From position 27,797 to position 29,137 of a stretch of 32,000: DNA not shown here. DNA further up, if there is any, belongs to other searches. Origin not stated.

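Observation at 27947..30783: TFB paralog + type IV filament ATPase + Flp-like prepilin: a three-gene operon with no platform protein or prepilin peptidase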

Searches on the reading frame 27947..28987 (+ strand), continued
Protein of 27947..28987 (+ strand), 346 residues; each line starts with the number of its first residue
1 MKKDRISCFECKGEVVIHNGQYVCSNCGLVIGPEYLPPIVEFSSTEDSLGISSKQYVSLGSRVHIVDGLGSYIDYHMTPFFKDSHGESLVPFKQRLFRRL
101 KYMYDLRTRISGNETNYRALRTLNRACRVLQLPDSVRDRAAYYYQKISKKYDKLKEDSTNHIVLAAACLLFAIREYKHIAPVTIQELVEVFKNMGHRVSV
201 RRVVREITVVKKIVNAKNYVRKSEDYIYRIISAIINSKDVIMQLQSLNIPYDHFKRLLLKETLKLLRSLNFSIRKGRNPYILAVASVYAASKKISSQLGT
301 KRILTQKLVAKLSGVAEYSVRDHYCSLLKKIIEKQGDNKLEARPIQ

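Call 59: predict_structure(alignment_id=A1)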
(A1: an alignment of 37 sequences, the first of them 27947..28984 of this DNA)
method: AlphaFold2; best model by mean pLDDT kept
length: 346 residues; sequences in the alignment: 37
mean_pLDDT: 79.7   pTM: 0.55
mean pLDDT of the five models: 79.7, 78.3, 77.8, 77.0, 75.4
residues with pLDDT >= 90: 147; 70-90: 117; 50-70: 37; < 50: 45
segments of 3 or more residues with pLDDT < 50: 1-3, 38-74, 341-344
pLDDT, mean of each block of 10 residues (from residue 1): 62 82 82 60 41 39 36 56 77 82 68 76 91 90 91 76 94 80 90 90 91 79 90 96 96 97 93 81 97 94 95 95 94 71 47
secondary structure, 60 per line:
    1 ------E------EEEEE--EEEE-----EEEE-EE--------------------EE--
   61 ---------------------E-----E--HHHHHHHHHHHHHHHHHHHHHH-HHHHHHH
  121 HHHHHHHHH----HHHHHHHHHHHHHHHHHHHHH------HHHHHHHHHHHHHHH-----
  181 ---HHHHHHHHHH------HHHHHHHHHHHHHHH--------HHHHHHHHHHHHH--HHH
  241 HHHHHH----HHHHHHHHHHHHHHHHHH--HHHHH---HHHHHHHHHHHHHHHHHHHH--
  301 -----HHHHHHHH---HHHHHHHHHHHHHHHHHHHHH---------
elements in order: E14-18 E21-24 E30-33 H91-112 H114-129 H134-154 H161-175 H184-193 H200-214 H223-235 H238-246 H251-268 H271-275 H279-298 H306-313 H317-337

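Call 62: fold_search(model_id=the predicted structure, library=pdb)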
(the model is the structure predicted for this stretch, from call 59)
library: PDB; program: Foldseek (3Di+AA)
matches with E <= 10: 383; with E <= 0.001: 72
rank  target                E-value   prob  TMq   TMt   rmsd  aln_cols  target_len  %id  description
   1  7nvu_M                3.1e-09  1.00  0.48  0.55  21.8       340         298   18  RNA polymerase II core pre-initiation complex with open promoter DNA (released 2021-05-05)
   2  8wak_R                9.9e-09  1.00  0.47  0.57  21.3       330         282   18  Structure of transcribing complex 2 (TC2), the initially transcribing complex with Pol II positioned 2nt downstream of (released 2023-12-06)
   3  7egb_R                1.9e-08  1.00  0.45  0.60  16.4       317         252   17  TFIID-based holo PIC on SCP promoter (released 2021-05-05)
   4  5iy7_M                2.2e-08  1.00  0.43  0.47  22.7       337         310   18  Human holo-PIC in the open state (released 2016-05-18)
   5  8s52_M                2.4e-08  1.00  0.46  0.54  22.3       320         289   19  RNA polymerase II core initially transcribing complex with an ordered RNA of 10 nt (released 2024-04-17)
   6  7ena_BA               5.3e-08  1.00  0.46  0.60  19.7       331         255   18  TFIID-based PIC-Mediator holo-complex in pre-assembled state (pre-hPIC-MED) (released 2021-05-26)
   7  8s5n_M                5.9e-08  1.00  0.46  0.59  20.0       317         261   18  RNA polymerase II core initially transcribing complex with an ordered RNA of 12 nt (released 2024-04-10)
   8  7egc_R                7.6e-08  1.00  0.47  0.63  19.3       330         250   17  p53-bound TFIID-based holo PIC on HDM2 promoter (released 2021-05-12)
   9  8s51_M                7.6e-08  1.00  0.42  0.49  22.8       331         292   20  RNA polymerase II core initially transcribing complex with an ordered RNA of 8 nt (released 2024-04-17)
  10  7edx_R                8.0e-08  1.00  0.45  0.62   3.9       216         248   21  p53-bound TFIID-based core PIC on HDM2 promoter (released 2021-05-05)
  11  7eg8_R                8.4e-08  1.00  0.45  0.61   3.9       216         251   21  TFIID-based core PIC on PUMA promoter (released 2021-05-05)
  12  1vol_A                9.8e-08  1.00  0.46  0.73   3.9       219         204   20  TFIIB (HUMAN CORE DOMAIN)/TBP (A.THALIANA)/TATA ELEMENT TERNARY COMPLEX (released 1996-11-08)
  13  5iy6_M                9.8e-08  1.00  0.47  0.62  17.9       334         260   18  Human holo-PIC in the closed state (released 2016-05-18)
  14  4v1n_M                1.1e-07  1.00  0.47  0.53  22.4       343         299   18  Architecture of the RNA polymerase II-Mediator core transcription initiation complex (released 2015-02-04)
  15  1c9b_A                1.3e-07  1.00  0.44  0.71   3.7       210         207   20  CRYSTAL STRUCTURE OF A HUMAN TBP CORE DOMAIN-HUMAN TFIIB CORE DOMAIN COMPLEX BOUND TO AN EXTENDED, MODIFIED ADENOVIRAL (released 2000-01-10)
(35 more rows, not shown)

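Call 67: find_encoding_contigs(protein=P0289, flank=8000, max_places=2)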
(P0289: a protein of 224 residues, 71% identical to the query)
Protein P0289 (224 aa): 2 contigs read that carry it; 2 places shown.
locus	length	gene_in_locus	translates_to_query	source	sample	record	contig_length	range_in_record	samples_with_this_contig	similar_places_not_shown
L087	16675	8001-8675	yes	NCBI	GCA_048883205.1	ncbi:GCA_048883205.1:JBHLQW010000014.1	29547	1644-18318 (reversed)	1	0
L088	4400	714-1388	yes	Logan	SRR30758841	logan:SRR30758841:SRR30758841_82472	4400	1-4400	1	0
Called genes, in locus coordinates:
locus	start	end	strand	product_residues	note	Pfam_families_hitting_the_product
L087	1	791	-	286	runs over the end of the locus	-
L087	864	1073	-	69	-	PF00833:Ribosomal_S17e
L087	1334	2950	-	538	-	PF01702:TGT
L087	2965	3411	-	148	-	PF14894:Lsm_C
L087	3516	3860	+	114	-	-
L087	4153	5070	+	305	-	-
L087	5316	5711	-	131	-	-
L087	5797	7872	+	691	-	PF00437:T2SSE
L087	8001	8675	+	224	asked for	PF00482:T2SSF (weak)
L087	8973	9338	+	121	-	-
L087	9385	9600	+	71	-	-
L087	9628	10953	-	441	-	PF00091:Tubulin, PF12327:FtsZ_C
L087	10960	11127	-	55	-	PF01402:RHH_1 (weak)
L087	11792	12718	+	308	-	PF03259:Robl_LC7 (faint)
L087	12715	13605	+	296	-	-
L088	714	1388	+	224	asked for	PF00482:T2SSF (weak)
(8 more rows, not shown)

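Call 68: find_encoding_contigs(protein=P0298, flank=8000, max_places=2)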
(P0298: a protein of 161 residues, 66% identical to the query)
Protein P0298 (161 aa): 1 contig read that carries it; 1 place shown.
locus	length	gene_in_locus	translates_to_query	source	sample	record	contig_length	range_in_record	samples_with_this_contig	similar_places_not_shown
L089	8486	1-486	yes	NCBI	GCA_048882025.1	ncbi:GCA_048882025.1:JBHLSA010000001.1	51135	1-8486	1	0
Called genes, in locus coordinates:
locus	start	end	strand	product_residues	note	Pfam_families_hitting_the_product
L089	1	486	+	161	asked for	PF00482:T2SSF (weak)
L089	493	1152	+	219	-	-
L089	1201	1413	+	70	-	-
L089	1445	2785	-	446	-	PF00091:Tubulin, PF12327:FtsZ_C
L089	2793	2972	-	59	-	PF01402:RHH_1 (weak)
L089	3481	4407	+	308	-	PF03259:Robl_LC7 (weak)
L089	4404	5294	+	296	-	-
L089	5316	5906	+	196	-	-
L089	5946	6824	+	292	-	PF05681:Fumerase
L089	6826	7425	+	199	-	PF05683:Fumerase_C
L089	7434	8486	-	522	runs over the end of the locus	PF13085:Fer2_3, PF13183:Fer4_8, PF02754:CCG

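Call 75: search_protein_representatives(alignment_id=A4)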
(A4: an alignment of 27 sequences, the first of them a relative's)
Query: 27 sequences, 276 profile positions. Proteins with E-value up to 0.001 (for the whole library): 379; up to 1e-10: 87; up to 1e-30: 27. The best 150 are listed.
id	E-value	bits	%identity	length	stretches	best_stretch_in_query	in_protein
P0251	3.8e-126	436.5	-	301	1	3-276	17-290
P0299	4.1e-93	328.2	-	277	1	4-276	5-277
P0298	2.3e-69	250.3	-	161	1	116-276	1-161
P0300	1.0e-65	238.3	-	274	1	7-275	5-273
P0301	2.3e-59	217.5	-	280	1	7-276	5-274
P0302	4.4e-55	203.4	-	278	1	3-275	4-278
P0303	1.0e-53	199.0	-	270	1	7-274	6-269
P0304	7.2e-53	196.2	-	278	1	9-273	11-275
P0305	9.6e-51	189.2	-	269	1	5-275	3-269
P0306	6.0e-50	186.6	-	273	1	16-274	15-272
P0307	1.8e-47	178.5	-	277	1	7-274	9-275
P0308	7.9e-47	176.4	-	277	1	19-275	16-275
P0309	7.1e-44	166.7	-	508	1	7-262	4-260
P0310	3.4e-43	164.5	-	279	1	15-275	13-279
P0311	1.1e-41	159.5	-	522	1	6-273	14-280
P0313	1.1e-38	149.7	-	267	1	18-274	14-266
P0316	2.0e-35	139.0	-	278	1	17-271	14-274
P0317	2.8e-34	135.2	-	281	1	8-275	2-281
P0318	2.8e-34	135.2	-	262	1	19-269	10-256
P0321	1.1e-32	130.0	-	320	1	5-275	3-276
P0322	4.2e-32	128.1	-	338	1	7-275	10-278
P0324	8.8e-30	120.4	-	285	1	33-275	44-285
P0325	1.4e-29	119.8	-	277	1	8-274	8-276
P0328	3.7e-26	108.6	-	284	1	24-272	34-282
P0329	2.0e-25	106.1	-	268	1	11-257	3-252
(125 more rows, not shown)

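Call 76: list_cluster_members(proteins=[P0300, P0301, P0302, P0303, P0304, P0305, P0306, P0307, P0308, P0310])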
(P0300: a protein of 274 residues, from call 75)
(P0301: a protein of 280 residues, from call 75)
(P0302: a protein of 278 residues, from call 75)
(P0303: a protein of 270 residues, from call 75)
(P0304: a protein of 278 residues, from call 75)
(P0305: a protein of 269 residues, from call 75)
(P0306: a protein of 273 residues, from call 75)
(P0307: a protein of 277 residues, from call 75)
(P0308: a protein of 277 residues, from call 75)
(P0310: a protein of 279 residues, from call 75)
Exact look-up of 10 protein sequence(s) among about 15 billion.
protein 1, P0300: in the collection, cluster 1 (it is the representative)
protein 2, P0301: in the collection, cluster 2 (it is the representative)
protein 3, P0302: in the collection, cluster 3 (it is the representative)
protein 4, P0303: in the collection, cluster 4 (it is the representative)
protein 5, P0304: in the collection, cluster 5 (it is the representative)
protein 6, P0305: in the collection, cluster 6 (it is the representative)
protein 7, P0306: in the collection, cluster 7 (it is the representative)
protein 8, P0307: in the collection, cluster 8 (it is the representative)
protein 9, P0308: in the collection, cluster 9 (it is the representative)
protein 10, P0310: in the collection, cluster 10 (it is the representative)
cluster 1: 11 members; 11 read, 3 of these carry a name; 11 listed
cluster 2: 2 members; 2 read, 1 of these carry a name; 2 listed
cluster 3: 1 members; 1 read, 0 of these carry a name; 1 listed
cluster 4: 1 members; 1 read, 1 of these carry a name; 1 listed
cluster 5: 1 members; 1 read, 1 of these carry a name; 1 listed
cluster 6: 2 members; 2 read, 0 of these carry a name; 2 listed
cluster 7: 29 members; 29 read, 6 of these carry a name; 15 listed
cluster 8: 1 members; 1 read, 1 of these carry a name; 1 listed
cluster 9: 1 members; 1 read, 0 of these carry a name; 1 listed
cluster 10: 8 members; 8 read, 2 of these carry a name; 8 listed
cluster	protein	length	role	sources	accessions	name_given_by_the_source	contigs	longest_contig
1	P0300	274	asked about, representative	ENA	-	-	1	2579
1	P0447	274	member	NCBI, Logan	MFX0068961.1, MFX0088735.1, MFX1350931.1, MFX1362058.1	MAG: type II secretion system F family protein [Promethearchaeota archaeon]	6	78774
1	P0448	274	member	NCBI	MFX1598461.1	MAG: type II secretion system F family protein [Promethearchaeota archaeon]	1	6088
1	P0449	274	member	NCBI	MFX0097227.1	MAG: type II secretion system F family protein [Candidatus Hodarchaeota archaeon]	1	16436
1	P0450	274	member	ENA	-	-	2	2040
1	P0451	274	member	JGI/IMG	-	-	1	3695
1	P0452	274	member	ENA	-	-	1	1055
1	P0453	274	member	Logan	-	-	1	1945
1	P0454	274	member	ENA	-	-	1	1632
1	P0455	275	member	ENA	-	-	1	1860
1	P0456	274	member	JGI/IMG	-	-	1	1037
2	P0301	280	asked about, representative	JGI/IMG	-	-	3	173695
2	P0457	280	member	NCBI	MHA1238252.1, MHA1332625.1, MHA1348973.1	MAG: type II secretion system F family protein [Candidatus Odinarchaeia archaeon]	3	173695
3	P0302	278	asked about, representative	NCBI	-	-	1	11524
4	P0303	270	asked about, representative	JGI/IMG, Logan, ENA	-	pilus assembly protein TadC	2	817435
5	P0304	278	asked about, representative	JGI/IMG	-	hypothetical protein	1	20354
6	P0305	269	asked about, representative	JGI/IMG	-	-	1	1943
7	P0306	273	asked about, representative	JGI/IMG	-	hypothetical protein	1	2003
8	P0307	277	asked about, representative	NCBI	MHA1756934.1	MAG: type II secretion system F family protein [Promethearchaeota archaeon]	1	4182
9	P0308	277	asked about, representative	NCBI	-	-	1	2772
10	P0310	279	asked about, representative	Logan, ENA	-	-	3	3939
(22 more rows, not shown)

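Call 77: list_cluster_members(proteins=[P0313, P0316, P0317, P0318, P0321, P0322, P0324, P0325, P0328, P0329])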
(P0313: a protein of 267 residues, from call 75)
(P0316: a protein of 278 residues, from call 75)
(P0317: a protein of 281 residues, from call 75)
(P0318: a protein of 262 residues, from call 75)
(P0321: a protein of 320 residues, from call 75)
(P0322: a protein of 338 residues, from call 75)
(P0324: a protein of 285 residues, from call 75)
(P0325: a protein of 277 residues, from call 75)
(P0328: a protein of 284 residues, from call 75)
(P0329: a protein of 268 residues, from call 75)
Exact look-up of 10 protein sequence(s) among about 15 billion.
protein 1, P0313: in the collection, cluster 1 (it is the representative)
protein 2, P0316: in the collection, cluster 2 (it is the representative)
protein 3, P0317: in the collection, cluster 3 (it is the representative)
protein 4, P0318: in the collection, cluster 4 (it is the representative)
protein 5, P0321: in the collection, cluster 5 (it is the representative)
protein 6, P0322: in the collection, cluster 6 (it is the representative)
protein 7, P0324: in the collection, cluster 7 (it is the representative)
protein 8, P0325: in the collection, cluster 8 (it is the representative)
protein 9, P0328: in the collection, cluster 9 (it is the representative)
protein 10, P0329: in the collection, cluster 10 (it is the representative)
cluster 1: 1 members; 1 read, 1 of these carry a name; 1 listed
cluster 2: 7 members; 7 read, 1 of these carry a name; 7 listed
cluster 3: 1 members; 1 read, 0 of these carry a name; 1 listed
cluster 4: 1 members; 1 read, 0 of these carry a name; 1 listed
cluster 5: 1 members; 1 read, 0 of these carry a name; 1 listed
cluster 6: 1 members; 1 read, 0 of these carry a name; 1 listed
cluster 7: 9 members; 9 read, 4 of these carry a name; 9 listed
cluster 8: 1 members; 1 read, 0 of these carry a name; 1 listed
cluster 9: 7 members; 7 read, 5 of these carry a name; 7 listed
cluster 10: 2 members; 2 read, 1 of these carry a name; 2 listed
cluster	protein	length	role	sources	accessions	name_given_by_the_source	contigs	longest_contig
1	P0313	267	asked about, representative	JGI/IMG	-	hypothetical protein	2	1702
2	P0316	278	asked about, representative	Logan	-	-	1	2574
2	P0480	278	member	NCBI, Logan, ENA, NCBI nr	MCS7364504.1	MAG: hypothetical protein NDF54_03600 [archaeon GB-1867-035] | hypothetical protein [Candidatus Culexmicrobium profundum]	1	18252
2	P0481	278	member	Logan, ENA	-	-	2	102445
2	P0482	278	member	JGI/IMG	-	-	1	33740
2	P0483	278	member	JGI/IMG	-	-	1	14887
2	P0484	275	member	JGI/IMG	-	-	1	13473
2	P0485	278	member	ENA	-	-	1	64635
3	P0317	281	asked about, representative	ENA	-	-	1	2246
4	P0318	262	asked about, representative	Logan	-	-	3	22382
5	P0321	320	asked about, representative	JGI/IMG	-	-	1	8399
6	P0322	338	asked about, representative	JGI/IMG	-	-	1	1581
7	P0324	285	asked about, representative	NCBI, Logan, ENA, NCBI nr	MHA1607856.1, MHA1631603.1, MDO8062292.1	MAG: hypothetical protein ACTSWP_10040 [Candidatus Freyarchaeota archaeon] | hypothetical protein [Candidatus Freyrarchaeum guaymaensis]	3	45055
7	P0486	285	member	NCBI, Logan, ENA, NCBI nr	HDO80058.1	hypothetical protein [Candidatus Bathyarchaeota archaeon]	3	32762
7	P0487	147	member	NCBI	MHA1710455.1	MAG: hypothetical protein ACTSUS_00085, partial [Candidatus Freyarchaeota archaeon]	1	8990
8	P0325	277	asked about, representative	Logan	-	-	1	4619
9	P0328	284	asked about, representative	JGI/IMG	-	-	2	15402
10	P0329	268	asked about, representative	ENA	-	-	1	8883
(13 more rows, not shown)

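Call 85: search_solved_structures(query=A6, max_evalue=1, show_alignments=1)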
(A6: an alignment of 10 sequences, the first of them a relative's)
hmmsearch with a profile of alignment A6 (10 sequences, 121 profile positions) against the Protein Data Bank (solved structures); distinct sequences matched with E-value up to 1: 7.
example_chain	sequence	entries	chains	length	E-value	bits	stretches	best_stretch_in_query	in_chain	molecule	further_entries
3h0g_H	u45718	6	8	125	0.0065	19.6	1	9-99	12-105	DNA-directed RNA polymerases I, II, and III subunit RPABC3 | RNA polymerase II subunit Rpb8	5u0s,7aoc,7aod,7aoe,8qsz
36rp_G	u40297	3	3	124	0.012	18.7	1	8-101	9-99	DNA-directed RNA polymerase subunit Rpo8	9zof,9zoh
7ok0_G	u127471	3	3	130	0.014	18.5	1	8-101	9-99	DNA-directed RNA polymerase, subunit G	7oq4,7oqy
3hkz_G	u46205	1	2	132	0.54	13.4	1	8-60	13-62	DNA-directed RNA polymerase, subunit G (RpoG)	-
5x4z_H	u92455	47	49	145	0.64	13.1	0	73-99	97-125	RNA polymerase subunit ABC14.5, common to RNA polymerases I, II, and III | DNA-directed RNA polymerases I, II, and III subunit RPABC3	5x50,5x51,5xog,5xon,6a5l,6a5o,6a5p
6r4m_A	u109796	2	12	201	0.71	13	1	42-97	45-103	Phosphatidylglycerol/phosphatidylinositol transfer protein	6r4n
7l07_A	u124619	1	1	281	0.74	12.9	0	26-119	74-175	Ancestral Protein AncC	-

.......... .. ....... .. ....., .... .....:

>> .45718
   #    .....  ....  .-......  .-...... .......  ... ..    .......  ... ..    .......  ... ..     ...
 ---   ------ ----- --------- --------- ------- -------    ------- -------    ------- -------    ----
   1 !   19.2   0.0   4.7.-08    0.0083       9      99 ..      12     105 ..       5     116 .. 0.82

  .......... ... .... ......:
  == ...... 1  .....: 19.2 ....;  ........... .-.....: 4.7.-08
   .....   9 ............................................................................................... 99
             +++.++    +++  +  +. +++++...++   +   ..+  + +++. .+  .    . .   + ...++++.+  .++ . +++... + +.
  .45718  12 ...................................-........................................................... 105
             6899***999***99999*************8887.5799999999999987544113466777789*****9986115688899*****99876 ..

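Call 86: search_protein_families(library=ncbifam, proteins=[L023:15501-19205:+, L069:8633-13384:+, L019:6204-6989:+, L023:9411-9788:+], max_evalue=0.01)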
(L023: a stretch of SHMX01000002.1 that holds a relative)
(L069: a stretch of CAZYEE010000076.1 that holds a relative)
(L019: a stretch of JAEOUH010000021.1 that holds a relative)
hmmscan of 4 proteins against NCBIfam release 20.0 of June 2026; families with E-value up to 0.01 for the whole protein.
L023:15501-19205:+ (1234 aa): 7 families
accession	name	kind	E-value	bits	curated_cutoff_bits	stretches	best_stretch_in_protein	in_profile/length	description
NF053655.1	CedD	equivalog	8.6e-11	41.2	600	1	413-763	194-515/527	DNA-translocating ATPase CedD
NF040937.1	HerA_Thermprot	equivalog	3.4e-08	32.3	800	1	415-729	117-414/487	DNA double-strand break repair helicase HerA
TIGR00929.1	VirB4_CagE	subfamily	4.6e-08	31.8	643.1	1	443-671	439-643/792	VirB4 family type IV secretion/conjugal transfer ATPase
NF042943.1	HerA_antiphage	equivalog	7.8e-07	28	800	1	416-485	133-199/566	anti-phage-associated helicase HerA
NF041017.1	DNA_import_CedB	equivalog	0.00021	20.1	700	1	441-550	275-382/590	DNA import protein CedB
NF011646.0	PRK15064.1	equivalog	0.0025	16.3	762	1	424-470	328-374/530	ABC-F family ATPase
NF000355.4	ribo_prot_ABC_F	equivalog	0.0052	15.7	380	0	425-470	13-57/499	ribosomal protection-like ABC-F family protein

L069:8633-13384:+ (1583 aa): 0 families

L019:6204-6989:+ (261 aa): 2 families
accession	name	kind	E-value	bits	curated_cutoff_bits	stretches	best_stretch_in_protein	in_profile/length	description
NF004705.1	PRK06041.1-3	equivalog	5e-05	22.5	400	1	28-172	185-324/465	archaellar assembly protein ArlJ/FlaJ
NF033829.0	plas_excl_MbeD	equivalog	0.00038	20.7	60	1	176-202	2-28/69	MbeD family mobilization/exclusion protein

L023:9411-9788:+ (125 aa): 1 family
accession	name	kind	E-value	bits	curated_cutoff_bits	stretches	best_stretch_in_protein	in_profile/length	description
NF011549.0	PRK14980.1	equivalog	0.0017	18.4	167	1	12-95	13-92/127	DNA-directed RNA polymerase subunit G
